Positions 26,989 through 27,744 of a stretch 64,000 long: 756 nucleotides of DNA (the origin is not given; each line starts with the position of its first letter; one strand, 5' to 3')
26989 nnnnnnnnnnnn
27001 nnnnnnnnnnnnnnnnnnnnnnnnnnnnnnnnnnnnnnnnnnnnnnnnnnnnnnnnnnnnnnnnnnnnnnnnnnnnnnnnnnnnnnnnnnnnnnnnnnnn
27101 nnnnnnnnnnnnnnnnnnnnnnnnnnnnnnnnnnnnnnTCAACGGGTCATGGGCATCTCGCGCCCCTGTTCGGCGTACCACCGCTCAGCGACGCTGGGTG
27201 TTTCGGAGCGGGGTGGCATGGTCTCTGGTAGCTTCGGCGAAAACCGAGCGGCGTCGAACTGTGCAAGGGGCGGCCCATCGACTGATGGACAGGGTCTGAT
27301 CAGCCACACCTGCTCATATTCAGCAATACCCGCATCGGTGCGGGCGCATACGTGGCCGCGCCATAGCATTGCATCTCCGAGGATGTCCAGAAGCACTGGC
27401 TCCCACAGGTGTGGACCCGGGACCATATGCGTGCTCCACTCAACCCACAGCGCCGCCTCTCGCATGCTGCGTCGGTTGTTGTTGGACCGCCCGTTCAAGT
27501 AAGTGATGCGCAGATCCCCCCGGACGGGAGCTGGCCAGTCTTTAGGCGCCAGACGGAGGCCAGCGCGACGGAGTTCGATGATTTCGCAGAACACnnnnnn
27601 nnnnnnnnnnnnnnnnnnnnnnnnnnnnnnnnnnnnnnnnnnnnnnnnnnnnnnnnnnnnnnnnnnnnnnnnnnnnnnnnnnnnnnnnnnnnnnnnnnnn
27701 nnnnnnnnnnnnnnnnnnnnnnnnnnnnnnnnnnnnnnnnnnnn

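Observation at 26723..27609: LexA-controlled, leaderless three-gene operon of unknown proteins: candidate induction switch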

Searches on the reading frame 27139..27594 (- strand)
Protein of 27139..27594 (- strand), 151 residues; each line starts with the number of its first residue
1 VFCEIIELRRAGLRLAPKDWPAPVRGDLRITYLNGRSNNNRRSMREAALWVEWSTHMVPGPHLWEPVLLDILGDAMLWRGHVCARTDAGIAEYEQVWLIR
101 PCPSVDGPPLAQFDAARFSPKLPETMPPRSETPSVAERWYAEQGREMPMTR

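Call 9: search_protein_families(library=pfam, proteins=[window:27139-27594:-], max_evalue=0.1)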
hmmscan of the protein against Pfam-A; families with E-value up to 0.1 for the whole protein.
window:27139-27594:- (151 aa): 0 families

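Call 13: search_dna_similar(query=window:27139-27594:-, collection=phages, mode=protein, max_rows=30, max_evalue=0.01)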
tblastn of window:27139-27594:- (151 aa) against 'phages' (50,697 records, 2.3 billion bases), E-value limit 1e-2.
Records with a match: 1; places in all: 1; records where one place covers at least 80% of the query: 1.
Best place of each record, by identity: <60% 1.
By first word of the organism name: Acidovorax 1.
By host as written in the record: Acidovorax valerianellae GBBC 3043 1.
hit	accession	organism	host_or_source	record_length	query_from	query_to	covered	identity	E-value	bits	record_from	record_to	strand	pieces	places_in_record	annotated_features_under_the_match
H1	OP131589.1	Acidovorax phage Aval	Acidovorax valerianellae GBBC 3043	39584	1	139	92%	46.0%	4e-25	105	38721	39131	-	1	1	hypothetical protein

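Call 15: search_protein_families(library=phrogs, proteins=[window:27139-27594:-], max_evalue=0.01)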
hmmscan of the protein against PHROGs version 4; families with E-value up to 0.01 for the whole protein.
window:27139-27594:- (151 aa): 0 families

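Call 16: get_annotated_region(hit=H1, flank=4000)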
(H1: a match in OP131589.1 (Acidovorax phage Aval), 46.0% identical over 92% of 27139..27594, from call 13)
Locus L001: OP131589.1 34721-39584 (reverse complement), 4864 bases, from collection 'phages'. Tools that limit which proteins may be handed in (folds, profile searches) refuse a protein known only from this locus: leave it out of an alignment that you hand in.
description: Acidovorax phage Aval, complete genome.
organism: Acidovorax phage Aval (NCBI taxid 2972493)
taxonomy: Viruses; Duplodnaviria; Heunggongvirae; Uroviricota; Caudoviricetes
host: Acidovorax valerianellae GBBC 3043; source: -; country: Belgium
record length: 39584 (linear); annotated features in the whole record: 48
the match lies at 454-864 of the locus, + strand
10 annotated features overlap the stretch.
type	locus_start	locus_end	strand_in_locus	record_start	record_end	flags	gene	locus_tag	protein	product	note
CDS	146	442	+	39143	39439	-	-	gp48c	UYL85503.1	hypothetical protein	-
CDS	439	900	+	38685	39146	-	-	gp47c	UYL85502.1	hypothetical protein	-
CDS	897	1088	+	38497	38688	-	-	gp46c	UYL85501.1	hypothetical protein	-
CDS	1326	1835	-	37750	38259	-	-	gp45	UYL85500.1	hypothetical protein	-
CDS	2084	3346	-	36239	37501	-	-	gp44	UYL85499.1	DNA adenine methylase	-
CDS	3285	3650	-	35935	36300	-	-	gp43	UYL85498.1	lipopolysaccharide assembly protein A domain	-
CDS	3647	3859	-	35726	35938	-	-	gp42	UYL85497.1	hypothetical protein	-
CDS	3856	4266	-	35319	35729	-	-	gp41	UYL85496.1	hypothetical protein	-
CDS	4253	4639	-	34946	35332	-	-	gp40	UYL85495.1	methyl-accepting chemotaxis protein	-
CDS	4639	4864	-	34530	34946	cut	-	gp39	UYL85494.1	structural protein P5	-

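Call 19: find_homologous_proteins(query=window:27139-27594:-, max_evalue=0.001)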
Query window:27139-27594:- (151 aa): 21 proteins with E <= 0.001 among 51 candidates. Only proteins of 83 to 265 residues were searched: fused or split forms outside these lengths cannot appear, so this answer is no evidence that the protein stands alone or is whole; find_related_loci, which searches DNA, has no such limit.
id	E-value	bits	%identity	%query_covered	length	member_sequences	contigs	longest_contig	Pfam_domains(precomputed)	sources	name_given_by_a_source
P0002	2.7e-100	351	100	100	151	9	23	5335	-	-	-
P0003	2.9e-99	348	99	100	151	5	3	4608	-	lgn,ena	-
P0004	1.3e-76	274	78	100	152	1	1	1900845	-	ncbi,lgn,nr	ncbi:hypothetical protein FB549_0552 [Delftia sp. HK171]|nr:hypothetical protein FB549_0552 [Delftia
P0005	8.5e-76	271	76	100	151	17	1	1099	-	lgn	-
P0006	1.8e-75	270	76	100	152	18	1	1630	-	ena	-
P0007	2.3e-75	270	75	100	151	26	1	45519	-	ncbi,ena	-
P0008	4.8e-74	266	75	100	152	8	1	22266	-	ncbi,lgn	-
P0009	1.5e-73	264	74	100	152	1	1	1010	-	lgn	-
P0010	1.1e-72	261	76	100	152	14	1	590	-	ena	-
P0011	3.8e-67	243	75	93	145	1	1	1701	-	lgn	-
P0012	1.4e-57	212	74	81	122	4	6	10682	-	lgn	-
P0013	7.7e-45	171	84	59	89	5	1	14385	-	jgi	-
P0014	1.9e-44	169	55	87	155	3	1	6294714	-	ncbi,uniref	ncbi:hypothetical protein [Delftia lacustris]|uniref:hypothetical protein n=1 Tax=Delftia lacustris 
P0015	6.3e-44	168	57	90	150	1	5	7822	-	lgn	-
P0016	6.1e-42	161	82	58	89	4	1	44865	-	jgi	jgi:hypothetical protein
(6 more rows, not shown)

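Call 22: find_related_loci(query=A1, collection=genome_contigs, flank=4000)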
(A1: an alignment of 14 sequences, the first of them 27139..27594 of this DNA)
Query A1 (151 aa) in genome_contigs; peptide patterns used: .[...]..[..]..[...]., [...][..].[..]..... (x = any residue, [..] = any of these).
72 stretches matched a pattern; 6 encode a relative of the query (tblastn E <= 1e-3); 6 distinct loci.
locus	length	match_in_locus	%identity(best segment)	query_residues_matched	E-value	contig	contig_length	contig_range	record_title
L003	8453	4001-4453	77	1-151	5e-80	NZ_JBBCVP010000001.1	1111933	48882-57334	Delftia acidovorans strain MMO-42 contig00001, whole genome shotgun sequence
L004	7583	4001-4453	76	1-151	2e-79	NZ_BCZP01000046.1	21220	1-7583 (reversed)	Delftia acidovorans NBRC 14950, whole genome shotgun sequence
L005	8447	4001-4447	73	1-151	5e-72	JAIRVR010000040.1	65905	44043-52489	MAG: Burkholderiaceae bacterium isolate Fux382_bin36 k119_457318, whole genome shotgun sequence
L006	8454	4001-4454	75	1-151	2e-40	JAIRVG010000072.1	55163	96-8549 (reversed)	MAG: Paucimonas sp. isolate Fux382_bin17 k119_286852, whole genome shotgun sequence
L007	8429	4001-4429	42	1-144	4e-35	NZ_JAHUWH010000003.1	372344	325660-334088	Acidovorax sp. sic0104 NODE_3_length_372344_cov_30.494158, whole genome shotgun sequence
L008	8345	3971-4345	46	1-125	5e-31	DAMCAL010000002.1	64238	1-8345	MAG TPA_asm: Burkholderiaceae bacterium isolate CTOTU49484 NODE_29_length_64238_cov_6.425253, whole genome shotgun seque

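Call 23: find_related_loci(query=A1, collection=viral_contigs, flank=4000)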
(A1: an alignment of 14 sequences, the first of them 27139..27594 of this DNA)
Query A1 (151 aa) in viral_contigs; peptide patterns used: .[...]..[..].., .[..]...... (x = any residue, [..] = any of these).
55 stretches matched a pattern; 25 encode a relative of the query (tblastn E <= 1e-3); 25 distinct loci.
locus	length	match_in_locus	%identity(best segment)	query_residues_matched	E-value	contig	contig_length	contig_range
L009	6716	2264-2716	78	1-151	8e-80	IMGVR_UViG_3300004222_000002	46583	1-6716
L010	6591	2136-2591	77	1-151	1e-78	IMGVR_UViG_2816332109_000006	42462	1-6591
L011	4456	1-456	76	1-151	3e-77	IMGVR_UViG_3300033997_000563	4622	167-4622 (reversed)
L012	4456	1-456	75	1-151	1e-76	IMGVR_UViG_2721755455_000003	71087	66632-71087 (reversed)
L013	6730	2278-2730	74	1-151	1e-76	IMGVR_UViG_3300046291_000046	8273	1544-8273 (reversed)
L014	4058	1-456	75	1-151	1e-76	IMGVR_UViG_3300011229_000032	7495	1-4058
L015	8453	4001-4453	74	1-151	1e-76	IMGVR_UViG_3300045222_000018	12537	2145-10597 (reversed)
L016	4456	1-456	75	1-151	1e-76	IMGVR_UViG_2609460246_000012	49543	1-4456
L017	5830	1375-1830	76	1-151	7e-76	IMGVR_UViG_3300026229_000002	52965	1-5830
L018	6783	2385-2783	53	1-133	1e-45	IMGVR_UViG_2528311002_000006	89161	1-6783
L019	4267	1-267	78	63-151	6e-45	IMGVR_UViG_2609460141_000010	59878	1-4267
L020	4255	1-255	79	67-151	3e-43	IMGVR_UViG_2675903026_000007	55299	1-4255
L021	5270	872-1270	52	1-133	2e-43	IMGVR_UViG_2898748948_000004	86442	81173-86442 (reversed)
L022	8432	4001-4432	52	3-145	1e-42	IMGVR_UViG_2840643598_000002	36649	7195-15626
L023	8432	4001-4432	51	3-145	2e-41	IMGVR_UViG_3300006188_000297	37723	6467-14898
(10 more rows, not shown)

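Call 36: predict_structure(alignment_id=A2)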
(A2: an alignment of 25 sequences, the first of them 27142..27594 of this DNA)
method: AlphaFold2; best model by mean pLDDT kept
length: 151 residues; sequences in the alignment: 25
mean_pLDDT: 84.0   pTM: 0.71
mean pLDDT of the five models: 84.0, 82.7, 82.3, 81.9, 81.8
residues with pLDDT >= 90: 70; 70-90: 55; 50-70: 23; < 50: 3
segments of 3 or more residues with pLDDT < 50: none
pLDDT, mean of each block of 10 residues (from residue 1): 93 84 94 75 85 91 93 94 86 92 91 84 57 69 74 42
secondary structure, 60 per line:
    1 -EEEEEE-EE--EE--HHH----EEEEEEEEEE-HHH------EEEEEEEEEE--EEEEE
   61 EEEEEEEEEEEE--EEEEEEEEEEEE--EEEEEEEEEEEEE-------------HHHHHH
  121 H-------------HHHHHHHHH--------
elements in order: E2-7 E24-33 E44-53 E56-72 E75-86 E89-101 H115-121 H135-143

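Call 40: fold_search(model_id=the predicted structure, library=pdb)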
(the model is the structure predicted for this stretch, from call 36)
No match with E <= 0.001 here; weaker rows may still be real.
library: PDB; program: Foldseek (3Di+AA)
matches with E <= 10: 500; with E <= 0.001: 0
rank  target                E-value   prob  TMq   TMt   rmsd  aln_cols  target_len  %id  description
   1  2y8f_C                6.3e-03  1.00  0.40  0.50   4.3       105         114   13  Structure of the Ran-binding domain from human RanBP3 (wild type) (released 2011-02-16)
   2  2y8g_B                1.3e-02  1.00  0.39  0.48   5.0       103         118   16  Structure of the Ran-binding domain from human RanBP3 (E352A-R353V double mutant) (released 2011-02-16)
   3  2y8g_A                1.7e-02  1.00  0.36  0.43   5.4       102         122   18  Structure of the Ran-binding domain from human RanBP3 (E352A-R353V double mutant) (released 2011-02-16)
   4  2y8f_D                2.3e-02  0.99  0.35  0.39   5.3       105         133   14  Structure of the Ran-binding domain from human RanBP3 (wild type) (released 2011-02-16)
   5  2y8f_B                3.9e-02  0.99  0.34  0.44   5.4       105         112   13  Structure of the Ran-binding domain from human RanBP3 (wild type) (released 2011-02-16)
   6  2crf_MODEL_1_A        1.0e-01  0.97  0.38  0.38   5.2       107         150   14  Solution structure of the Ran_BP1 domain of RAN-binding protein-3 (released 2005-11-20)
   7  5ytb_B                1.1e-01  0.80  0.35  0.42   8.4       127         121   14  RanY197A in complex with RanBP1-CRM1 (released 2018-11-21)
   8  1h91_A                1.2e-01  0.51  0.26  0.23   8.7       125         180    7  The crystal structure of lobster apocrustacyanin A1 using softer X-rays. (released 2001-09-06)
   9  8kef_A                1.2e-01  0.13  0.17  0.18  10.8       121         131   14  Cyanophage A-1(L) neck/gp7-terminator (released 2024-04-17)
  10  1e5p_B                1.3e-01  0.63  0.29  0.29   7.9       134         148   11  Crystal structure of aphrodisin, a sex pheromone from female hamster (released 2001-07-26)
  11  1njh                  1.3e-01  0.63  0.29  0.37   6.3       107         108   14  Crystal Structure of Bacillus subtilis YojF protein (released 2003-07-01)
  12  1i4u_A                1.4e-01  0.57  0.29  0.25   8.6       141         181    8  THE C1 SUBUNIT OF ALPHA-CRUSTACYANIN (released 2001-09-19)
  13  7mny_B                1.4e-01  0.96  0.40  0.46   5.3       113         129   11  Crystal Structure of Nup358/RanBP2 Ran-binding domain 3 in complex with Ran-GPPNHP (released 2022-06-15)
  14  8rvd_N                1.5e-01  0.05  0.10  0.09  17.1       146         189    6  Unbound murine diabetogenic 4.1 TCR (released 2025-02-12)
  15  3fiq_A                1.6e-01  0.41  0.27  0.27  12.3       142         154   10  Odorant Binding Protein OBP1 (released 2009-05-19)
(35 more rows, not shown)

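Call 44: search_protein_representatives(alignment_id=A2)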
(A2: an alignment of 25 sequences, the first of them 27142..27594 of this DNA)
Query: 25 sequences, 149 profile positions. Proteins with E-value up to 0.001 (for the whole library): 157; up to 1e-10: 58; up to 1e-30: 6. The best 150 are listed.
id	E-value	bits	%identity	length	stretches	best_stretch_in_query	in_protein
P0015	1.9e-60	219.1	-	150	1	1-141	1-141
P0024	7.2e-49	181.6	-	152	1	3-145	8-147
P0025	5.8e-46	172.2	-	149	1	1-145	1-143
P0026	3.1e-41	156.8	-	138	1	13-145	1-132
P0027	1.9e-36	141.3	-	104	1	30-132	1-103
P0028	1.1e-33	132.3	-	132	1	39-145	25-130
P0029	2.6e-28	114.9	-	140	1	1-123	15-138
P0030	3.5e-27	111.2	-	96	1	35-124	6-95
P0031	7.4e-27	110.1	-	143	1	1-85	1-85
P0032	4.3e-26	107.7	-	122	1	1-106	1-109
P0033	4.6e-26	107.6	-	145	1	1-123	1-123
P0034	2.4e-24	102.0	-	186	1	1-120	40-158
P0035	6.7e-24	100.6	-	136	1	3-83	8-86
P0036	2.1e-23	98.9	-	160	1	2-127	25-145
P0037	2.4e-23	98.7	-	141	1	1-129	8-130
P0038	5.5e-23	97.6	-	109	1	1-104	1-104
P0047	5.8e-20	87.8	-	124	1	1-116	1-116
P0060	2.4e-15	72.8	-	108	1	1-101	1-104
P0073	4.1e-12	62.3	-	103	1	1-101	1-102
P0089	1.0e-09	54.5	-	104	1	1-97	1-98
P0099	2.3e-08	50.2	-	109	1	1-106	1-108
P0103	5.2e-08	49.0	-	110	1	1-97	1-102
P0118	4.8e-07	45.9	-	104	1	3-101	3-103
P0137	5.5e-06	42.4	-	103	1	1-98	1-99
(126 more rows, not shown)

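Call 54: find_encoding_contigs(protein=P0038, flank=3000, max_places=2)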
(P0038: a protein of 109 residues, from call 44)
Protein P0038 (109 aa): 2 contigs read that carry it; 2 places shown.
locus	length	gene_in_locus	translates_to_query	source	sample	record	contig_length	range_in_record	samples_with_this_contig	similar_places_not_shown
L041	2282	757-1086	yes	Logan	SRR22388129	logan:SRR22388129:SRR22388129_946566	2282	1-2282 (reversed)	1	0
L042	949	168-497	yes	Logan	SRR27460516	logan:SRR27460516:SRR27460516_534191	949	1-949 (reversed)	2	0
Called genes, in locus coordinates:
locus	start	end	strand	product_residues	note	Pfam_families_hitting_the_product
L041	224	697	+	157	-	-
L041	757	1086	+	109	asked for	-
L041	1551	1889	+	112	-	-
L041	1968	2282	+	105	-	?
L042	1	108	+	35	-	?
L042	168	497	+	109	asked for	-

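Call 55: find_encoding_contigs(protein=P0089, flank=3000, max_places=2)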
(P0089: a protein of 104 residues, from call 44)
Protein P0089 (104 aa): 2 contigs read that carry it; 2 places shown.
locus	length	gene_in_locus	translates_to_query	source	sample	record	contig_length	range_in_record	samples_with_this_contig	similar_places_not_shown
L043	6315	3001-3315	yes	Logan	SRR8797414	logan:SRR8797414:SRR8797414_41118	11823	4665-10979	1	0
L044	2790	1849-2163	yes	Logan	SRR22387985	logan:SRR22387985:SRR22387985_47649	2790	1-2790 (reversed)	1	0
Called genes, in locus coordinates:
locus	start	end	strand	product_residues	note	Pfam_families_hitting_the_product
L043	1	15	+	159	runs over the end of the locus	PF11848:DUF3368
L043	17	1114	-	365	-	-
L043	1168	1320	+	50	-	-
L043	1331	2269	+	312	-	PF02586:SRAP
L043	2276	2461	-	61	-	-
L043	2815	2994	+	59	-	-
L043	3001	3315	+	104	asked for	-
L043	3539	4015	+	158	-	-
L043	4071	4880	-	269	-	-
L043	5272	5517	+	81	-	-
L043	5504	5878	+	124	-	-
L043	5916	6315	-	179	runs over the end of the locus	PF12092:DUF3568 (weak)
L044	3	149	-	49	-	?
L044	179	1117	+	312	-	PF02586:SRAP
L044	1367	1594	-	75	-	-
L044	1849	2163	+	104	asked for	-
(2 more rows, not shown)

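Call 56: find_encoding_contigs(protein=P0103, flank=3000, max_places=2)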
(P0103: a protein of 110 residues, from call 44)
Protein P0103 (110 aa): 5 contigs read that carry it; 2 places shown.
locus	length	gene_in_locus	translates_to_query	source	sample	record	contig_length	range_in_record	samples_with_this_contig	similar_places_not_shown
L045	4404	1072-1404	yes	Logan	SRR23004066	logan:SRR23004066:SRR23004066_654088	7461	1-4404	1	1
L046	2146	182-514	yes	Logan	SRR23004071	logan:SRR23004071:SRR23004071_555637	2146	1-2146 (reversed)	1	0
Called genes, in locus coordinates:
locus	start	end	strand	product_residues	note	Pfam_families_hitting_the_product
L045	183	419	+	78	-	-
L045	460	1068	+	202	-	PF02586:SRAP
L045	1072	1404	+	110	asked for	-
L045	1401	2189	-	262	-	PF02086:MethyltransfD12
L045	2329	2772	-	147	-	PF16778:Phage_tail_APC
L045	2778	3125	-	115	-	-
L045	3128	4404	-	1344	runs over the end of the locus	PF24801:FNIII-A_GpJ, PF13550:Phage-tail_3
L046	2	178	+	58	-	?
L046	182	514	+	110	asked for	-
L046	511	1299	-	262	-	PF02086:MethyltransfD12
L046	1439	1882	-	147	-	PF16778:Phage_tail_APC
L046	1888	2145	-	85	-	?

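Call 57: find_encoding_contigs(protein=P0118, flank=3000, max_places=2)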
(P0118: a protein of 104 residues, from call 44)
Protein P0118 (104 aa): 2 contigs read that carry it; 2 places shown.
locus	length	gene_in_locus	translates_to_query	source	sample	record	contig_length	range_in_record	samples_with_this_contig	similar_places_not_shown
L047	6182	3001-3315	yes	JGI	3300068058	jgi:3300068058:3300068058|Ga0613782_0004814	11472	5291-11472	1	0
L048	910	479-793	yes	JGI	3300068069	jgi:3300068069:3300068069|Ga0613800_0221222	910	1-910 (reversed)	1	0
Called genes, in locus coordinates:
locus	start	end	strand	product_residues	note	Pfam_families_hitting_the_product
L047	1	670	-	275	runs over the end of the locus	PF10065:DUF2303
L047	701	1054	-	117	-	PF27127:YfdP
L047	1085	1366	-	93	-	-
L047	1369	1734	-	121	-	-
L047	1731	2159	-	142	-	-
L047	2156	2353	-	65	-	-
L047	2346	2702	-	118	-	-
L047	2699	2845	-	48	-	-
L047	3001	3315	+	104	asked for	-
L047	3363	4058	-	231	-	PF13505:OMP_b-brl (weak)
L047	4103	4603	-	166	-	-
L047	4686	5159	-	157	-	-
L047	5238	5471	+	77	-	-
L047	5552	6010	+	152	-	-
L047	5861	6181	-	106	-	?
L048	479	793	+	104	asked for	-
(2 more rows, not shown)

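Call 59: search_protein_families(library=pfam, proteins=[L022:2227-2853:+, L022:2915-3877:+, L022:4864-5574:-, L022:1391-1939:-, L043:2815-2994:+, L001:146-442:+, L001:897-1088:+], max_evalue=0.05)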
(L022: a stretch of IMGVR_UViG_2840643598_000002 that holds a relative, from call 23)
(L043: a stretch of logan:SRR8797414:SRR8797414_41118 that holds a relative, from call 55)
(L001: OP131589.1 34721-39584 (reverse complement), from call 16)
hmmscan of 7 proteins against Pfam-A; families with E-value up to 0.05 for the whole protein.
L022:2227-2853:+ (208 aa): 4 families
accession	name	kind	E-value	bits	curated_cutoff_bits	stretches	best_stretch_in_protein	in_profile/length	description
PF01381.28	HTH_3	-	4.2e-12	46.3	23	2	104-147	1-44/55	Helix-turn-helix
PF12844.13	HTH_19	-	6.4e-10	39.2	30.2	2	24-69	2-47/64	Helix-turn-helix domain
PF13560.12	HTH_31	-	7.2e-10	39.5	27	2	24-71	4-52/64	Helix-turn-helix domain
PF15731.11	MqsA_antitoxin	-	0.0005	20.6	30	0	25-66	73-114/131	Antitoxin component of bacterial toxin-antitoxin system, MqsA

L022:2915-3877:+ (320 aa): 3 families
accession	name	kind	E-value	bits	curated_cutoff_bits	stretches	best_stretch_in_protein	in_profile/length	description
PF00533.33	BRCT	-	2.7e-09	37.6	21.3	1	253-317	12-77/78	BRCA1 C Terminus (BRCT) domain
PF13280.12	WYL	-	1.1e-08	35.4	21.8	1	155-206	14-66/70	WYL domain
PF12738.14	PTCB-BRCT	-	0.021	15.3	22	0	252-309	3-59/63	twin BRCT domain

L022:4864-5574:- (236 aa): 0 families

L022:1391-1939:- (182 aa): 4 families
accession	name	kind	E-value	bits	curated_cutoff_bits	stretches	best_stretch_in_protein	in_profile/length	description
PF04606.18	Ogr_Delta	-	2e-17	63.3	26.3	1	82-127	2-47/47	Ogr/Delta-like zinc finger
PF09723.15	Zn_ribbon_8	-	0.0031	17.9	34.4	0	104-124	4-22/41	Zinc ribbon domain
PF14354.12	Lar_restr_allev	-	0.0082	16.8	28.6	1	81-118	5-34/58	Restriction alleviation protein Lar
PF23451.1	Zn_ribbon_PaaD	-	0.026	14.6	27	1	73-96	8-31/53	PaaD zinc beta ribbon domain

L043:2815-2994:+ (59 aa): 0 families

L001:146-442:+ (98 aa): 0 families

L001:897-1088:+ (63 aa): 0 families

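Call 71: fold_search(model_id=the predicted structure, library=viral)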
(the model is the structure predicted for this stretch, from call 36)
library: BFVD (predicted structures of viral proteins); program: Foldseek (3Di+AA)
matches with E <= 10: 500; with E <= 0.001: 0
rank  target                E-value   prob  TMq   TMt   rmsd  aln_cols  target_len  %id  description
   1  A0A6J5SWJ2            4.3e-02  0.33  0.18  0.23  12.5       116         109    9  Uncharacterized protein [uncultured Caudovirales phage]
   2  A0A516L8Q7            5.6e-02  0.33  0.20  0.23  12.3       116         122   14  (no name in the UniProt tables at hand)
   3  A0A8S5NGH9            7.3e-02  0.21  0.20  0.20  16.9       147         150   13  Minor capsid protein [Myoviridae sp. ctcwu24]
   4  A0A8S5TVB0            7.3e-02  0.23  0.19  0.22  13.8       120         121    8  Minor capsid protein [Myoviridae sp. ct17M4]
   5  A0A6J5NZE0            1.1e-01  0.25  0.21  0.18  12.9       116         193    9  Bacteriophage SPP1, head-tail adaptor [uncultured Caudovirales phage]
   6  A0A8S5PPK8            1.1e-01  0.20  0.22  0.23  14.0       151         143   12  Head closure knob [Myoviridae sp. ctEg02]
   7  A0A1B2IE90            1.2e-01  0.18  0.22  0.19  18.5       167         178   12  Lipoprotein [Erwinia phage vB_EamM_Kwan]
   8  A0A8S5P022            1.2e-01  0.20  0.19  0.08  11.7       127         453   16  Virion structural protein [Myoviridae sp. ctLnO19]
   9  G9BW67                1.3e-01  0.47  0.25  0.32   9.0       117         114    8  (no name in the UniProt tables at hand)
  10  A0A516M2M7            1.3e-01  0.23  0.19  0.21  12.3       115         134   10  (no name in the UniProt tables at hand)
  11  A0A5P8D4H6            1.3e-01  0.16  0.19  0.21  13.6       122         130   11  (no name in the UniProt tables at hand)
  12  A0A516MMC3            1.5e-01  0.28  0.17  0.21  17.5       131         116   11  (no name in the UniProt tables at hand)
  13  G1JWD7                1.6e-01  0.16  0.20  0.22  10.5       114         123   11  Head-to-tail stopper [Mycobacterium phage Patience]
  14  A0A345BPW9            1.6e-01  0.23  0.20  0.06  12.4       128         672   12  (no name in the UniProt tables at hand)
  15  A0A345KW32            1.6e-01  0.21  0.22  0.27  11.8       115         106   13  (no name in the UniProt tables at hand)
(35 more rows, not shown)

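Call 80: search_protein_families(library=padloc, proteins=[window:27142-27594:-], max_evalue=0.1)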
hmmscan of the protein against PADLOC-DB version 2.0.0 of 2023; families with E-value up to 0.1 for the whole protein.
window:27142-27594:- (151 aa): 0 families

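Call 81: search_protein_families(library=ncbifam, proteins=[window:27142-27594:-], max_evalue=0.1)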
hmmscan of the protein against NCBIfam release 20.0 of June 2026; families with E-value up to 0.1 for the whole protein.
window:27142-27594:- (151 aa): 0 families

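Call 87: find_encoding_contigs(protein=P0047, flank=3000, max_places=1)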
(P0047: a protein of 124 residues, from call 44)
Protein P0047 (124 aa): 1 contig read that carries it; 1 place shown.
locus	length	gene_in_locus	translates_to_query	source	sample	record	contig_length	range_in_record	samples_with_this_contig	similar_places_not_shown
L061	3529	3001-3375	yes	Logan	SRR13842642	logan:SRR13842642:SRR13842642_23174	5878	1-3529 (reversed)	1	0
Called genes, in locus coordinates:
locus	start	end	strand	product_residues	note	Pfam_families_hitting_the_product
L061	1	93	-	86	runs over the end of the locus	-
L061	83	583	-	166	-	PF03869:Arc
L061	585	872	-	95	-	-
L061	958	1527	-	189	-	PF09669:Phage_pRha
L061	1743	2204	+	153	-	PF03869:Arc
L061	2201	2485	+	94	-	-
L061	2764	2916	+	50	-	-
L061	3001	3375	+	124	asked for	-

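Call 88: find_encoding_contigs(protein=P0060, flank=3000, max_places=1)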
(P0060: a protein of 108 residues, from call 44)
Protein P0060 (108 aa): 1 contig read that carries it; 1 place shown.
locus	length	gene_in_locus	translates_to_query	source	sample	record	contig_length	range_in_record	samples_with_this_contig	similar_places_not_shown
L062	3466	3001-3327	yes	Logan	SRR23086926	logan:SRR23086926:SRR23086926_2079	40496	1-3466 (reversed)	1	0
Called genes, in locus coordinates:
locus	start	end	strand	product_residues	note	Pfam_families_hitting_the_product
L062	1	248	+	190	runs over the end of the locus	PF10076:Phage_Mu_Gp48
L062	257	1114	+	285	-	PF21722:Gly_rich_2 (weak)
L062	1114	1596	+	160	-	PF02413:Caudo_TAP, PF16778:Phage_tail_APC (weak)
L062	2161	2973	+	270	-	PF02086:MethyltransfD12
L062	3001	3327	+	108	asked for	-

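Call 89: find_encoding_contigs(protein=P0073, flank=3000, max_places=1)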
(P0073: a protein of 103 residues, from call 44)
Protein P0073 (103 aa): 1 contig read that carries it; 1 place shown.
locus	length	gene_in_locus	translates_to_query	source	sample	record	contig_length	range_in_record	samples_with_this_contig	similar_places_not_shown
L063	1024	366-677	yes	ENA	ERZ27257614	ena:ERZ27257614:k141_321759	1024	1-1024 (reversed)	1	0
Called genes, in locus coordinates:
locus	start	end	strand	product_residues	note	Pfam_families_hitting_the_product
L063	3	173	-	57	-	?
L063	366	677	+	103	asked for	-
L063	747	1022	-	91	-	?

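Call 90: find_encoding_contigs(protein=P0099, flank=3000, max_places=1)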
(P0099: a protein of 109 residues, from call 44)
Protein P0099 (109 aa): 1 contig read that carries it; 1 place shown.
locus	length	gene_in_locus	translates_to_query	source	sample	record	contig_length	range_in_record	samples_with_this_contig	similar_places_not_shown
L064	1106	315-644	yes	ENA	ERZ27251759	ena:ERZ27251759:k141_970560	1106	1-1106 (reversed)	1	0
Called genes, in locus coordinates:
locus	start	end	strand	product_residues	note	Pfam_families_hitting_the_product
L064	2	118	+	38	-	?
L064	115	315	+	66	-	-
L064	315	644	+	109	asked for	-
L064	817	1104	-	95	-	?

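Call 91: find_encoding_contigs(protein=P0137, flank=3000, max_places=1)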
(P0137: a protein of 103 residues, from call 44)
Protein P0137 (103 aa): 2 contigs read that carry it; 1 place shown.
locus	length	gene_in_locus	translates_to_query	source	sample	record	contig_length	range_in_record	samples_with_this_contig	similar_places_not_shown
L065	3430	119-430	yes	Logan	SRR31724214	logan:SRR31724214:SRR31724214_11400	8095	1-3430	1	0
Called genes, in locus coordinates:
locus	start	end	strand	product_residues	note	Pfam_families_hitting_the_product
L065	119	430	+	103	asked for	-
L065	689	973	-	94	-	-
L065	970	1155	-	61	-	-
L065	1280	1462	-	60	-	-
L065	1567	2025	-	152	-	PF04002:RadC, PF14464:Prok-JAB (weak)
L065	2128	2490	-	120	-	-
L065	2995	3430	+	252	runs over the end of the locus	-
